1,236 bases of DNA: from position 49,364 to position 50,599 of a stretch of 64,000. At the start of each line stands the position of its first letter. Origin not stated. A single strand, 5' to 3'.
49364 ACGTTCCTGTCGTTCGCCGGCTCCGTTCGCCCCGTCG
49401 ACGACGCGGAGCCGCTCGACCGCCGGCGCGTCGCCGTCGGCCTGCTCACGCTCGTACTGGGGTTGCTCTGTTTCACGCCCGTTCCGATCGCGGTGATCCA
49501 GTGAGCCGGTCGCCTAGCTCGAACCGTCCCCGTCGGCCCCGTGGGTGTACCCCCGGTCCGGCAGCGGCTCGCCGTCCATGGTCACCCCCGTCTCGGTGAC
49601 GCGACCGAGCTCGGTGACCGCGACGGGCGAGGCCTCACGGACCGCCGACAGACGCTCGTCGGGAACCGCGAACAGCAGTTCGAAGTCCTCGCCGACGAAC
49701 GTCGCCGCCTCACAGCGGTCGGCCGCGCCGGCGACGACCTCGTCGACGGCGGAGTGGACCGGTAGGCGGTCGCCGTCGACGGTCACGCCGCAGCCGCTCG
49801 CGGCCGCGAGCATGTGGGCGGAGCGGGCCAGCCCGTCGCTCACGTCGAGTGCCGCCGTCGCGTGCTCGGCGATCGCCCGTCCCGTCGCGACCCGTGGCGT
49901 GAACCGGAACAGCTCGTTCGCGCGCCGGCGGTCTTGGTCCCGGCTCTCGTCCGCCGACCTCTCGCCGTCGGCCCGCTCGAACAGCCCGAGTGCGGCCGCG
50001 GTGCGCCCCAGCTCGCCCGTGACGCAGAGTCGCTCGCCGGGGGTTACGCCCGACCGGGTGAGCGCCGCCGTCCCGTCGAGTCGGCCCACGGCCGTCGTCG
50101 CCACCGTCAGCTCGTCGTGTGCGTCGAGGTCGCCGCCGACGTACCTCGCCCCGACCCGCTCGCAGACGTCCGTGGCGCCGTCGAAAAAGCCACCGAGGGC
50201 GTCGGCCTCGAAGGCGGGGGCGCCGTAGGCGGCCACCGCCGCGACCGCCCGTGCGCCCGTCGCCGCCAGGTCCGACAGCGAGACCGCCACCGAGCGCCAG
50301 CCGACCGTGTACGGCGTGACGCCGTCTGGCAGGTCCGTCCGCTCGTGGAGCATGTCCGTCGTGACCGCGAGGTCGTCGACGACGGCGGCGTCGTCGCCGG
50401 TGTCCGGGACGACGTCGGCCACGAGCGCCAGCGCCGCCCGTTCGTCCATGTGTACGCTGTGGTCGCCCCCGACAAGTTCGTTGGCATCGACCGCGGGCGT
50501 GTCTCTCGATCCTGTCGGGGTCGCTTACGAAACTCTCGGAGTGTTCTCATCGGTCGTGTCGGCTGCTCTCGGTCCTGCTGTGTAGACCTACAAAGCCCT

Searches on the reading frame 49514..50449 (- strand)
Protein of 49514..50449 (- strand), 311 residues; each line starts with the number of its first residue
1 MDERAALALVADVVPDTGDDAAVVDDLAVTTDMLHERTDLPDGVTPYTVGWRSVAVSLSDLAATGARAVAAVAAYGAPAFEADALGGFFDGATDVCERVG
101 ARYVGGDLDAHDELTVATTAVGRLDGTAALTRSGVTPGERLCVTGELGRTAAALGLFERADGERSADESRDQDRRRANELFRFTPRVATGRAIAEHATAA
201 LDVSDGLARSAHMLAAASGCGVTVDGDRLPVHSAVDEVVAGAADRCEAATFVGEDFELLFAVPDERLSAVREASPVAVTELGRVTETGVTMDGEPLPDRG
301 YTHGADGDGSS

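Call 56: search_protein_families(library=pfam, proteins=[window:49514-50449:-], max_evalue=0.001)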
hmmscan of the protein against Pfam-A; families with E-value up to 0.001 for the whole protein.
window:49514-50449:- (311 aa): 2 families
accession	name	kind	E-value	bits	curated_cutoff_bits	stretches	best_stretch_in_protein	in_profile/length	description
PF00586.29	AIRS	-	1.6e-21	77.3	24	1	18-123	1-111/112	AIR synthase related protein, N-terminal domain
PF02769.27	AIRS_C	-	2.3e-10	41.3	23.1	1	137-288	2-149/156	AIR synthase related protein, C-terminal domain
